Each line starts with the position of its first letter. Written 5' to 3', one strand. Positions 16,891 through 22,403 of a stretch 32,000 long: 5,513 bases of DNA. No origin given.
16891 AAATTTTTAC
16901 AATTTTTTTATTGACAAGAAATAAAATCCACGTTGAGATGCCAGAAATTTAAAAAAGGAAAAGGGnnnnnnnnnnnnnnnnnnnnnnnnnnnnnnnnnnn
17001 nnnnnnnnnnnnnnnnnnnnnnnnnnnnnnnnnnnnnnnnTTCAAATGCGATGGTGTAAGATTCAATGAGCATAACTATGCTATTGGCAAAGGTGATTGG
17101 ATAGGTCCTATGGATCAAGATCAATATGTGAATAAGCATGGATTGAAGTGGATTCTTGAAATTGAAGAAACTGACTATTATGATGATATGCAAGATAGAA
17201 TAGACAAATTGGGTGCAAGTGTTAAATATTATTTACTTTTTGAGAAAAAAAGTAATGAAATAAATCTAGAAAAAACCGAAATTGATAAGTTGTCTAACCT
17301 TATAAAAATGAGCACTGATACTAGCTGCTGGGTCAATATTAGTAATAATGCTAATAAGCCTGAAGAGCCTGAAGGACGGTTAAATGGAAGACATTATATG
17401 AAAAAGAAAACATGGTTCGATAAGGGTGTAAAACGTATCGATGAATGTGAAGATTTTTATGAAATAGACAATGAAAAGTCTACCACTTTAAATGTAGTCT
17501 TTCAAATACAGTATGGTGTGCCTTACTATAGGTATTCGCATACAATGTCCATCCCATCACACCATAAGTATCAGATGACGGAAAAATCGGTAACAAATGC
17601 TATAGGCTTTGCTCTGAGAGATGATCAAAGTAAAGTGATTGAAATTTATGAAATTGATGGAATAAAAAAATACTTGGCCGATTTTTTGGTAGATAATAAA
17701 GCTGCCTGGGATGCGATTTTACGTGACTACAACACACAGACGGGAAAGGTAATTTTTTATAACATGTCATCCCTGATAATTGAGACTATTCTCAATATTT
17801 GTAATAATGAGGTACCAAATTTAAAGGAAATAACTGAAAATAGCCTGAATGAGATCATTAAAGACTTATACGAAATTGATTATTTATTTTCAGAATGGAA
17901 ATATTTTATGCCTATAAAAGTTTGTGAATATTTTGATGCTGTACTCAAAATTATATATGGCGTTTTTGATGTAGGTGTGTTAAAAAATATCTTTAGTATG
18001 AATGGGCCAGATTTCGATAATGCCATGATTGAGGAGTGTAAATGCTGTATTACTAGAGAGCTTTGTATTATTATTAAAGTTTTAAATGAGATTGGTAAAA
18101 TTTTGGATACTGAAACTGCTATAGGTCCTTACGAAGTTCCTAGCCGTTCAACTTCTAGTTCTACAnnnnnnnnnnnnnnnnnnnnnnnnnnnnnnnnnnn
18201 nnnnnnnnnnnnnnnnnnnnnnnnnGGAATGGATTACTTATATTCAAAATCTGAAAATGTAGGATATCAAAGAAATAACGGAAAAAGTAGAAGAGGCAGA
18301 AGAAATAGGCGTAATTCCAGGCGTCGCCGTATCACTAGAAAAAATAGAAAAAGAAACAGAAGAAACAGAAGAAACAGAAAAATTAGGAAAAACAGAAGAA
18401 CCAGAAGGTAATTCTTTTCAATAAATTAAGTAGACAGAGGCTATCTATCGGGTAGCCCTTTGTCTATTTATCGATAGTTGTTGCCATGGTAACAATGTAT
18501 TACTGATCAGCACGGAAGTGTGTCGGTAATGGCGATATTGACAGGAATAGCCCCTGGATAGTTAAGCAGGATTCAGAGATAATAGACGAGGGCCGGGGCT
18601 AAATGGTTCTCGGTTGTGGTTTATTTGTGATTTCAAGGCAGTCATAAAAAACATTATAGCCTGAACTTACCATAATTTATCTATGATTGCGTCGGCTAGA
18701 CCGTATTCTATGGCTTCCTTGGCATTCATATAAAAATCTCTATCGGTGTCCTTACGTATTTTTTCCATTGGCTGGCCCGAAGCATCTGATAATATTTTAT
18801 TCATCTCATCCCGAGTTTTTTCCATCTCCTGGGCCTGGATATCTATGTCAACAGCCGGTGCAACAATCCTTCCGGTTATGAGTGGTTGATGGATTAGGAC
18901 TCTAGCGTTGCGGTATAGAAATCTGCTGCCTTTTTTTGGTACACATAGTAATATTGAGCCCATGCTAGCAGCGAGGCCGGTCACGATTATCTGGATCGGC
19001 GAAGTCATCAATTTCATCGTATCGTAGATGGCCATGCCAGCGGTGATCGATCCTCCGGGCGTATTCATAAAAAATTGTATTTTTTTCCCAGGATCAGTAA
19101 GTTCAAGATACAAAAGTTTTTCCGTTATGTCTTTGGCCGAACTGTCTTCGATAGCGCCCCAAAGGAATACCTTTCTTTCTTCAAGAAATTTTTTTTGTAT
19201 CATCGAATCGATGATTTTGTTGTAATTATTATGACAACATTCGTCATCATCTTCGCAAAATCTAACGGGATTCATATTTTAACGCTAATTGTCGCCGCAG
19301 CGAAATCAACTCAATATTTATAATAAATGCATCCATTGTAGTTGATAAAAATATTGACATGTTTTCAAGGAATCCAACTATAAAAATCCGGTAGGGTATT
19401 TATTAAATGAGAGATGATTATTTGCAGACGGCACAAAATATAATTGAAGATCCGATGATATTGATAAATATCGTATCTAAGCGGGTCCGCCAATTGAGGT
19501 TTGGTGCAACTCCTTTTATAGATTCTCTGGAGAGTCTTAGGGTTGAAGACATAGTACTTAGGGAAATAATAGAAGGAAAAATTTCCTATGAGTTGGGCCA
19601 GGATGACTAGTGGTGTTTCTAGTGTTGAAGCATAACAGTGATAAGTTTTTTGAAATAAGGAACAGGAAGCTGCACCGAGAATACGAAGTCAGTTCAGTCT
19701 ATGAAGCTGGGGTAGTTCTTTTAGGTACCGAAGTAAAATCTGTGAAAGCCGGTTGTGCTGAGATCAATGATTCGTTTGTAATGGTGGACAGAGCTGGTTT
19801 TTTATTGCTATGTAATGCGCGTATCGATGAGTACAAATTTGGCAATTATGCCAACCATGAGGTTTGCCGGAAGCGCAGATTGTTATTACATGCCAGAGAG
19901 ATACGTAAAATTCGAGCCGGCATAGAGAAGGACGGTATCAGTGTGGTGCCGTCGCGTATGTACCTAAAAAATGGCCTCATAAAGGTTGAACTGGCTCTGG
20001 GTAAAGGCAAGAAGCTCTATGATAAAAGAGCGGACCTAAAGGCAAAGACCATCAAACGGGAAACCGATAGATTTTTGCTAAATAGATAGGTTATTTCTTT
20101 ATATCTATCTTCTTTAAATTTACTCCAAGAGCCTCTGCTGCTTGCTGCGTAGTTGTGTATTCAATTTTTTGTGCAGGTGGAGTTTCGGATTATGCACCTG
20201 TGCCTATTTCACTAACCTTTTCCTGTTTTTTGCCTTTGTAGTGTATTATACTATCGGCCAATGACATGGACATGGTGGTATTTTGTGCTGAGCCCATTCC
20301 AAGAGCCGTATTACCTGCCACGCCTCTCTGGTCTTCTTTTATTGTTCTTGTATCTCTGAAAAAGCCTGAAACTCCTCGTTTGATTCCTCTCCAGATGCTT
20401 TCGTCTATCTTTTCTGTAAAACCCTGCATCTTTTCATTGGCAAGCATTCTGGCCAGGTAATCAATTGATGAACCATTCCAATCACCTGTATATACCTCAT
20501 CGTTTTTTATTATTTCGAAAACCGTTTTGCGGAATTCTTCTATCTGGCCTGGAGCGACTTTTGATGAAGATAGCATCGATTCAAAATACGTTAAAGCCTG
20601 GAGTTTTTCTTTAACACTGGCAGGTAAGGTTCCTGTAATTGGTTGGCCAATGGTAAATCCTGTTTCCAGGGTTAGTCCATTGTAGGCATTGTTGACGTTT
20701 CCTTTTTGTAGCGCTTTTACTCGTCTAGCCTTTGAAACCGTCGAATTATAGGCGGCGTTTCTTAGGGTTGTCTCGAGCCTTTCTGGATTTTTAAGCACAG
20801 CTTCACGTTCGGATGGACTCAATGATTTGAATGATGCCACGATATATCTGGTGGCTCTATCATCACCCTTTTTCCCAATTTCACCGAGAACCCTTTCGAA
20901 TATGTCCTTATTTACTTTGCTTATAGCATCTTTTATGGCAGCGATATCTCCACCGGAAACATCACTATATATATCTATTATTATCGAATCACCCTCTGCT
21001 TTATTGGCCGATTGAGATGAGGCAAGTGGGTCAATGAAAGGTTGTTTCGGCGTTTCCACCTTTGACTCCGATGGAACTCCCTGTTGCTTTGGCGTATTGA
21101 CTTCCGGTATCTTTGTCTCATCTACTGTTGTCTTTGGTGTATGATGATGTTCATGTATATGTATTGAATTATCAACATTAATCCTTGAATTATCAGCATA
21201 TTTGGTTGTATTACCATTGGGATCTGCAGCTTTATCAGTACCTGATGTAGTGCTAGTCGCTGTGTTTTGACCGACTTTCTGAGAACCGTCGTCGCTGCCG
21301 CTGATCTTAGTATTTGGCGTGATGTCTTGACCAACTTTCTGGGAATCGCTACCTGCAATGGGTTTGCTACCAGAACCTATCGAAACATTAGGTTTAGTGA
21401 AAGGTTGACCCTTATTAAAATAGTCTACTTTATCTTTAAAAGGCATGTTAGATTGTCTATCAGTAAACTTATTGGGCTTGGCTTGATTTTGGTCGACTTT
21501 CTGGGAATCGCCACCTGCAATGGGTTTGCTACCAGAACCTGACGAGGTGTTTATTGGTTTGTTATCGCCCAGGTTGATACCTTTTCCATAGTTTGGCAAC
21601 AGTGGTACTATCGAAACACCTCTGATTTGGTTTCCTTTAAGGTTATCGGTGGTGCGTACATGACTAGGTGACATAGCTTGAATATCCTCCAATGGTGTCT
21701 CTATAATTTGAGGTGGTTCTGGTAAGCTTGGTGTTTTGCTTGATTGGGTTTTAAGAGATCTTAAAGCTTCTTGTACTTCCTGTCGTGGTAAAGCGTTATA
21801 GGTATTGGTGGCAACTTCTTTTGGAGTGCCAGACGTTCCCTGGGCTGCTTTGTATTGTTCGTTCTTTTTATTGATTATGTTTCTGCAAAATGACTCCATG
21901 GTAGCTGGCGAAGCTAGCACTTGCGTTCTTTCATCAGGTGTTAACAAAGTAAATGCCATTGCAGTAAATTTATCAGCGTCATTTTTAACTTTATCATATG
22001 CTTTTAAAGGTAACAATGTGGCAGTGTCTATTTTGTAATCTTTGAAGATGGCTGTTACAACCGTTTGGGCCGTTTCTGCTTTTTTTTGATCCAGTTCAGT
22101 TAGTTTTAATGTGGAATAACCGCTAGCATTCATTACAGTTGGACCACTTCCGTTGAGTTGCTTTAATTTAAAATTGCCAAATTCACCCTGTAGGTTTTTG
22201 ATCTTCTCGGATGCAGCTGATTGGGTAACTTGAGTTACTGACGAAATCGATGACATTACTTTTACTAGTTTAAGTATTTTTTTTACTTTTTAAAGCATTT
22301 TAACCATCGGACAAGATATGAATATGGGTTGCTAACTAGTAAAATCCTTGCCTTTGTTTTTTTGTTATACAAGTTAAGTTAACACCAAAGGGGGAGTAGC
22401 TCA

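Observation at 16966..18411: Exported Cys-rich orphan protein ending in a 45-residue poly-arginine tail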

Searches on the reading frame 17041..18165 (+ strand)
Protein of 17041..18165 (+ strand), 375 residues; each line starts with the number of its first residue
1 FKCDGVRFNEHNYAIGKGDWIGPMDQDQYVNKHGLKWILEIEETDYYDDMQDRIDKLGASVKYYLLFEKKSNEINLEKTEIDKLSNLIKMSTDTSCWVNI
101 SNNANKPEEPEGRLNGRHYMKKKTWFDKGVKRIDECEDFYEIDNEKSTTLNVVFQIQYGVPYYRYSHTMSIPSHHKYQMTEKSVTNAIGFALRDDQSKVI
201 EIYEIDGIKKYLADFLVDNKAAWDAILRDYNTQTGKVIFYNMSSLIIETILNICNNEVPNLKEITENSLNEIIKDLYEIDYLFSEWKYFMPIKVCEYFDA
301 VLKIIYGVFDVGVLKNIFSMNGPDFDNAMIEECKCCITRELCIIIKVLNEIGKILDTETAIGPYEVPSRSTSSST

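Call 24: search_protein_representatives(protein=window:17041-18165:+)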
Query: 375 residues. Proteins with E-value up to 0.001 (for the whole library): 1; up to 1e-10: 1; up to 1e-30: 1. The best 1 are listed.
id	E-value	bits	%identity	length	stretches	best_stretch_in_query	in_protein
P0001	1.1e-254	860.6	100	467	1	1-375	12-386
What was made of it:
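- Tried and rejected: Exhaustive HMMER of the body against 1.84e9 representatives: self only (call 24).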

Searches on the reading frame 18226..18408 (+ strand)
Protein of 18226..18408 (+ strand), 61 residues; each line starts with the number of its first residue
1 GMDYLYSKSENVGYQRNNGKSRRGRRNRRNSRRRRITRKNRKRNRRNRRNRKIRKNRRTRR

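Call 43: find_homologous_proteins(query=window:18226-18408:+, max_evalue=10)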
Query seq(61 aa): 6 candidates shared short words with the query, none scored E <= 10.
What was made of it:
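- Closest known: Arginine-rich cell-penetrating, RNA-binding or nucleolar-targeting motifs. Different: No sequence homology can be claimed for low-complexity strings (call 43 found nothing).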

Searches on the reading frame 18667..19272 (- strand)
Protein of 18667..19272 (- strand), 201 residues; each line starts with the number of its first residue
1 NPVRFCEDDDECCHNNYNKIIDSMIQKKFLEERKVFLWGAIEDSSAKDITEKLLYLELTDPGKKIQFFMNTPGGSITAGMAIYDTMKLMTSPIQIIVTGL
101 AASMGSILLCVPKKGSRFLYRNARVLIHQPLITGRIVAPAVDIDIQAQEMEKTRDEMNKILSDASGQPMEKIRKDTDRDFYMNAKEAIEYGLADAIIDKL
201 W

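Call 5: search_protein_families(library=pfam, proteins=[window:18667-19272:-], max_evalue=0.1)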
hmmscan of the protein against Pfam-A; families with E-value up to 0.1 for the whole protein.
window:18667-19272:- (201 aa): 4 families
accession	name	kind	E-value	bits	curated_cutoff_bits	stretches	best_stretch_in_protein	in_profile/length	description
PF00574.28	CLP_protease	-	9.8e-63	211.7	20.2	1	25-199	9-181/182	Clp protease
PF00123.25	Hormone_2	-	0.011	16.2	21.2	1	14-31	7-24/28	Peptide hormone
PF01972.22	SDH_protease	-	0.021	14.3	31.3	1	53-172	82-197/286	ClpP-like SDH-type serine proteinase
PF25145.1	NfeD1b_N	-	0.038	14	40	1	63-107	32-76/189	NfeD1b, N-terminal domain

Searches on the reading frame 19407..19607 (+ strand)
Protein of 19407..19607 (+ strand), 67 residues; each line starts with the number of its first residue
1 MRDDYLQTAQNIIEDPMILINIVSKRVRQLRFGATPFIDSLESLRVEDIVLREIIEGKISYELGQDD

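Call 14: search_protein_families(library=pfam, proteins=[window:19407-19607:+], max_evalue=0.01)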
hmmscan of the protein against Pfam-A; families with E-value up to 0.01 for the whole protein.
window:19407-19607:+ (67 aa): 1 family
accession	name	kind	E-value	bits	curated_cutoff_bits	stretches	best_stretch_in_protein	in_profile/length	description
PF01192.27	RNA_pol_Rpb6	-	1.8e-06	28.3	26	1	19-61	12-53/53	RNA polymerase Rpb6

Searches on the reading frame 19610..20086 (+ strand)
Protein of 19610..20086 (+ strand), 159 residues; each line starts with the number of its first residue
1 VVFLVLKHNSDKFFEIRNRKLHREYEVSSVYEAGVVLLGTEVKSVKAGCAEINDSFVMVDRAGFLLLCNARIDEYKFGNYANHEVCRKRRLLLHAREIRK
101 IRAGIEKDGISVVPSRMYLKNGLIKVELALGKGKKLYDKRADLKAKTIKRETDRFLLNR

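Call 5: search_protein_families(library=pfam, proteins=[window:19610-20086:+], max_evalue=0.1)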
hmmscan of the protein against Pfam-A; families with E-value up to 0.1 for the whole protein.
window:19610-20086:+ (159 aa): 1 family
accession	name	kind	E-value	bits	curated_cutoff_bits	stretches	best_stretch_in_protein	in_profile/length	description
PF01668.23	SmpB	-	2.4e-47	160.9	27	1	16-155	2-140/143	SmpB protein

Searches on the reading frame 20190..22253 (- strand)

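Call 5: search_protein_families(library=pfam, proteins=[window:20190-22253:-], max_evalue=0.1)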
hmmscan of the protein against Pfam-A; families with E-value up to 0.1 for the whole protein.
window:20190-22253:- (687 aa): 0 families

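Call 6: search_protein_families(library=ncbifam, proteins=[window:20190-22253:-], max_evalue=0.1)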
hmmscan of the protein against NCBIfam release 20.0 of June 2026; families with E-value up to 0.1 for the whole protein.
window:20190-22253:- (687 aa): 0 families

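Call 40: search_protein_families(library=phrogs, proteins=[window:20190-22253:-], max_evalue=1)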
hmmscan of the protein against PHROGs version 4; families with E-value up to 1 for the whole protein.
window:20190-22253:- (687 aa): 1 family
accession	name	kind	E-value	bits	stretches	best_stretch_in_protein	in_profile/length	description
phrog_36109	-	unknown function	0.19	11.6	0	293-381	185-275/432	-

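Call 41: search_protein_families(library=padloc, proteins=[window:20190-22253:-], max_evalue=1)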
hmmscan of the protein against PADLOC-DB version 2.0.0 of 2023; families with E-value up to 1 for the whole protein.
window:20190-22253:- (687 aa): 0 families
